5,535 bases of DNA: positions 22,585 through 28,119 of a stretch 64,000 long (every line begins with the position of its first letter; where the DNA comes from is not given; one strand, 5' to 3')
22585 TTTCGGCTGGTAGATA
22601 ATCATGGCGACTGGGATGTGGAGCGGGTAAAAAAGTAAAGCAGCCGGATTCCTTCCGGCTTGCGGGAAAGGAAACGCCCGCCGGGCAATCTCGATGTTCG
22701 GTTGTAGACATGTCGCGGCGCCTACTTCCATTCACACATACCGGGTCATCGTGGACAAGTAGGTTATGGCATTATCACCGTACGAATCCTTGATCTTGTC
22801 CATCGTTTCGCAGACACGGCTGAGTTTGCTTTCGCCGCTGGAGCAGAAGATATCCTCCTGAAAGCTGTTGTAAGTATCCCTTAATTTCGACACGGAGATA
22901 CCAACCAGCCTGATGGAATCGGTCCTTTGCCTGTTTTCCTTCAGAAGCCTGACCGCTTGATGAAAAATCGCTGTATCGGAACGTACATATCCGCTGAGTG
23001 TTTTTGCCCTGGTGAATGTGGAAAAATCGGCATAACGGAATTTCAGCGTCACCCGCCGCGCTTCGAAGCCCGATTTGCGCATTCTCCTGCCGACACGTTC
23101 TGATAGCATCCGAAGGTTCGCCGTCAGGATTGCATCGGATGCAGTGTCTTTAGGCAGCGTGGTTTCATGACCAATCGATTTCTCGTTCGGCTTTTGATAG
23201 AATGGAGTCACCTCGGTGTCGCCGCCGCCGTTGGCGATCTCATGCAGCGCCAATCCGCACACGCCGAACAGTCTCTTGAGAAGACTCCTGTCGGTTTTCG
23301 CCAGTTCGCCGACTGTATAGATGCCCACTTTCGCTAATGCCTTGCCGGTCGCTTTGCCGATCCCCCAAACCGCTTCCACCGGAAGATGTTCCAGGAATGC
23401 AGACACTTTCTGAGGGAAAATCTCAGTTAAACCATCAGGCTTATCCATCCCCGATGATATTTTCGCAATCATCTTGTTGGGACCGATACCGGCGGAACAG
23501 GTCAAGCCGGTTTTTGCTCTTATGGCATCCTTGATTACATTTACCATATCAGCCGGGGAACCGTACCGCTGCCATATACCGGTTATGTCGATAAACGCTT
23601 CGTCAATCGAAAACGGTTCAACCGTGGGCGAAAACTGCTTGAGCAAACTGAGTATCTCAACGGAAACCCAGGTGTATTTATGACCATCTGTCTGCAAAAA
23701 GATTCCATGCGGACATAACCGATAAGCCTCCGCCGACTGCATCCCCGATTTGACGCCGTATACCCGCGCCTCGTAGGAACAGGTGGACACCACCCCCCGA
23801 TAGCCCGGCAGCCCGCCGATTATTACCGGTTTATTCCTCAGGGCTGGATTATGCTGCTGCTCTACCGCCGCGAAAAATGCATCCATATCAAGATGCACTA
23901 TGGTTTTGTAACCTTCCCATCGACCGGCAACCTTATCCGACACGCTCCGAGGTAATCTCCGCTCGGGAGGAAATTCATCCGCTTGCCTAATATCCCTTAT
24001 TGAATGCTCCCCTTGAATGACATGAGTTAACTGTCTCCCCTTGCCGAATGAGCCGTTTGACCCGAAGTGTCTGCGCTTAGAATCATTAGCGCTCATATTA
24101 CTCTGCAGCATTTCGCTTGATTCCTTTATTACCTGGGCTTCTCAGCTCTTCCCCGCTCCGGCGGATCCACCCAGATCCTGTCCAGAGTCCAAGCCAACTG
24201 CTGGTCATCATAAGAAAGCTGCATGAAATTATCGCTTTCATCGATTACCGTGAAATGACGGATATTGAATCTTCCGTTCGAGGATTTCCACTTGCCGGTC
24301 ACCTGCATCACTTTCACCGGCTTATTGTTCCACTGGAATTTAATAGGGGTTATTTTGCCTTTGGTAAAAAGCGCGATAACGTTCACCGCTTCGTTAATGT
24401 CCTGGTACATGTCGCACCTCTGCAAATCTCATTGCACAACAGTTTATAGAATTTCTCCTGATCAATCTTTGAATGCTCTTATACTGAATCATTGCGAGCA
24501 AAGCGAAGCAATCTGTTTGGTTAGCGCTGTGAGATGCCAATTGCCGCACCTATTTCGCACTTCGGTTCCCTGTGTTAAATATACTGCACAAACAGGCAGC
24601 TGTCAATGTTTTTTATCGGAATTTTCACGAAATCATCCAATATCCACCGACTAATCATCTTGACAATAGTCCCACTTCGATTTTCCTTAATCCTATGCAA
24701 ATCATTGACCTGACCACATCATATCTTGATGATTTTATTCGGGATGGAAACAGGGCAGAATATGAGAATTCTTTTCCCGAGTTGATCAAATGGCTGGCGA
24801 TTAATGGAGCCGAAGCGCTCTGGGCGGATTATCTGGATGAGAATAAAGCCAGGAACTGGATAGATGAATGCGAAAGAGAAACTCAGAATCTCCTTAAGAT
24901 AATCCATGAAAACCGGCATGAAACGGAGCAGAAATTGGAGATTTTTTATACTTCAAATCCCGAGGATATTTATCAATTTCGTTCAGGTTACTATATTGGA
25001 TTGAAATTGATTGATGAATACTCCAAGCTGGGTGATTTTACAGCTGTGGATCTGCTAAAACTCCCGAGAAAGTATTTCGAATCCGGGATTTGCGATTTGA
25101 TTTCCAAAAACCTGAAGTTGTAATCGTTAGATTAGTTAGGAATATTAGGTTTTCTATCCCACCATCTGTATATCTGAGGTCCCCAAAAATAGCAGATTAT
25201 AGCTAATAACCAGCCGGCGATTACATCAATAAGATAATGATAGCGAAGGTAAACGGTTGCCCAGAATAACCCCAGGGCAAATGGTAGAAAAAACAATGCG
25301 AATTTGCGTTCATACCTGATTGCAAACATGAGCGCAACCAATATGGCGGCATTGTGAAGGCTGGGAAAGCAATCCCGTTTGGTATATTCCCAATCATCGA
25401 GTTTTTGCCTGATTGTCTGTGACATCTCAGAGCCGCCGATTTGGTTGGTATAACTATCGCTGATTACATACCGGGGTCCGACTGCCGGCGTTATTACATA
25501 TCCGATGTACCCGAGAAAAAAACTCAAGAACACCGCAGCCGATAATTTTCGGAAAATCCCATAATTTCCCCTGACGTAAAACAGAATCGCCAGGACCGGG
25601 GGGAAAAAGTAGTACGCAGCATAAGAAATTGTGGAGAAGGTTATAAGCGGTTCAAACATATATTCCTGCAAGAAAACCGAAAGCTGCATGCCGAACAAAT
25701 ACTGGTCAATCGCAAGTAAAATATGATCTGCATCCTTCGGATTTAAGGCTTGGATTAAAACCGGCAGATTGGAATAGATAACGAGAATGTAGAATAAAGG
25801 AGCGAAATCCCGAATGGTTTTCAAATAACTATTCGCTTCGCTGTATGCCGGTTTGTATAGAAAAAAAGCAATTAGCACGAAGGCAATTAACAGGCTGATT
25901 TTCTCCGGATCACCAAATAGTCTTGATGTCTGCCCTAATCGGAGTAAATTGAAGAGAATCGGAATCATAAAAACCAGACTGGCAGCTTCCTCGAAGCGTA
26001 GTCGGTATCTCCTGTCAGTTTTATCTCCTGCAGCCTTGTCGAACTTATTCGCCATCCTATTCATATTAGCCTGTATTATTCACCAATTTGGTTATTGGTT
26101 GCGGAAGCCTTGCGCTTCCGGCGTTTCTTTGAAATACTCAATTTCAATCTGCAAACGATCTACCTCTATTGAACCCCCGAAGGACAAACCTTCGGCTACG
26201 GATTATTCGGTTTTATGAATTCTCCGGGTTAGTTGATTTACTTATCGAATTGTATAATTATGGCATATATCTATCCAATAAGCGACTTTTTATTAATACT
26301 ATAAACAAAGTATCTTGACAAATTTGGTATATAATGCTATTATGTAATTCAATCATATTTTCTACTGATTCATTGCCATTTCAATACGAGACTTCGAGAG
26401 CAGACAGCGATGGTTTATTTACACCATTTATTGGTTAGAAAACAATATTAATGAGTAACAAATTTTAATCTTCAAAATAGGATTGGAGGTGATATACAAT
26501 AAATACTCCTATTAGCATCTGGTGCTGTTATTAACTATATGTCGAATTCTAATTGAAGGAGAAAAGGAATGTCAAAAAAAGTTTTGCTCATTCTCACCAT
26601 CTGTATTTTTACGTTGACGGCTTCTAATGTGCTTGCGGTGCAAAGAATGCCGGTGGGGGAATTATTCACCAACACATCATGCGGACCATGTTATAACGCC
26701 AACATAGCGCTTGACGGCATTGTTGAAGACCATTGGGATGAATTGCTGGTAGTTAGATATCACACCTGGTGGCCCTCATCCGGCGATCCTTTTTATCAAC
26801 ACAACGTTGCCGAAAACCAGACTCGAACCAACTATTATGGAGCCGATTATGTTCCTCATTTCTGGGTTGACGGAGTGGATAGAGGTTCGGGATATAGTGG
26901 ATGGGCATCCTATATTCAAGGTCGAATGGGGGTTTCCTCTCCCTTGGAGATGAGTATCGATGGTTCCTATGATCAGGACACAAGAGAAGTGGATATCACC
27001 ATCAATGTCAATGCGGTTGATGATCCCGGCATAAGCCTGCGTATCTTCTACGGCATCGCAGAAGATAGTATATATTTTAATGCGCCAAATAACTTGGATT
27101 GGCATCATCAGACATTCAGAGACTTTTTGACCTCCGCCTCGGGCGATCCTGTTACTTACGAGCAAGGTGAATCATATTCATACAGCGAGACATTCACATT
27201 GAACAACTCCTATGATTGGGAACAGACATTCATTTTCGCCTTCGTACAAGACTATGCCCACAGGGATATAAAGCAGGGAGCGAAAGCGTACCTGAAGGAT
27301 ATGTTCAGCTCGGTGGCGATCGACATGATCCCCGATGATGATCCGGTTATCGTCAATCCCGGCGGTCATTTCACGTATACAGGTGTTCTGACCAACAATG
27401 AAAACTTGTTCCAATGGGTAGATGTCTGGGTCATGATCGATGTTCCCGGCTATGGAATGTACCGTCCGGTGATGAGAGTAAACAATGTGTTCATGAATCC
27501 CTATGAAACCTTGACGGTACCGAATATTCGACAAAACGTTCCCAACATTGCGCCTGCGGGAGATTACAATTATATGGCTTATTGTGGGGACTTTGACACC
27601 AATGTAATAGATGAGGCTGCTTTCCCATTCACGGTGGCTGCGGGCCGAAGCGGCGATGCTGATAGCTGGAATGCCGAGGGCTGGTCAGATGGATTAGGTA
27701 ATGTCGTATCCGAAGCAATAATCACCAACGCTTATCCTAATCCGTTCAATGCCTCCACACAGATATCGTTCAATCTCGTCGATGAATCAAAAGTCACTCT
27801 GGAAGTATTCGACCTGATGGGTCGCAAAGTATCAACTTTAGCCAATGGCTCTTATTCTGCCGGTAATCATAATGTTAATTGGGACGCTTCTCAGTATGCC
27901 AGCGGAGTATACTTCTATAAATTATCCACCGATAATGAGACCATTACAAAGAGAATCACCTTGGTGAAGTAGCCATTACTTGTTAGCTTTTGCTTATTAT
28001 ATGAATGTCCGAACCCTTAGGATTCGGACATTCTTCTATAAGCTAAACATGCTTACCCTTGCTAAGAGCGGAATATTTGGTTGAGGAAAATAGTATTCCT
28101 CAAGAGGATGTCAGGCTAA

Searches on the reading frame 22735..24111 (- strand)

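Call 21: search_protein_families(library=pfam, proteins=[window:22735-24111:-], max_evalue=0.001)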
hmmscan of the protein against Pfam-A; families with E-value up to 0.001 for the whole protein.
window:22735-24111:- (459 aa): 4 families
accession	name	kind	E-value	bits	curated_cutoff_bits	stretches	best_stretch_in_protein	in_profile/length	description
PF00817.25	IMS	-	1.1e-50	171.8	23.2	1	74-220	1-147/148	impB/mucB/samB family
PF11799.13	IMS_C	-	7.4e-27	94.4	20.7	1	311-413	2-101/109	impB/mucB/samB family C-terminal domain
PF11798.14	IMS_HHH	-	4.1e-07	30.3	24.4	1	233-264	1-32/32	IMS family HHH motif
PF14520.12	HHH_5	-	0.0003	21.6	27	0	250-282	9-41/57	Helix-hairpin-helix domain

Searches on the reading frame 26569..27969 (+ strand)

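Call 21: search_protein_families(library=pfam, proteins=[window:26569-27969:+], max_evalue=0.001)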
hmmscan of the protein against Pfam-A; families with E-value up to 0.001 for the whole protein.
window:26569-27969:+ (467 aa): 4 families
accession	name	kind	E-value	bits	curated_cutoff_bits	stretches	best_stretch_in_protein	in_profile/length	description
PF18962.6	Por_Secre_tail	-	5.3e-13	49.5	27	1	389-463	2-73/75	Secretion system C-terminal sorting domain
PF11551.14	Omp28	-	6.1e-12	46.1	34.9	1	87-240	5-165/171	Outer membrane protein Omp28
PF13860.13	FlgD_ig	-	4.6e-05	23.8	27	1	403-455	18-76/79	FlgD Ig-like domain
PF06764.17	DUF1223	-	8.1e-05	23.2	30.7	1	31-147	3-127/202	Protein of unknown function (DUF1223)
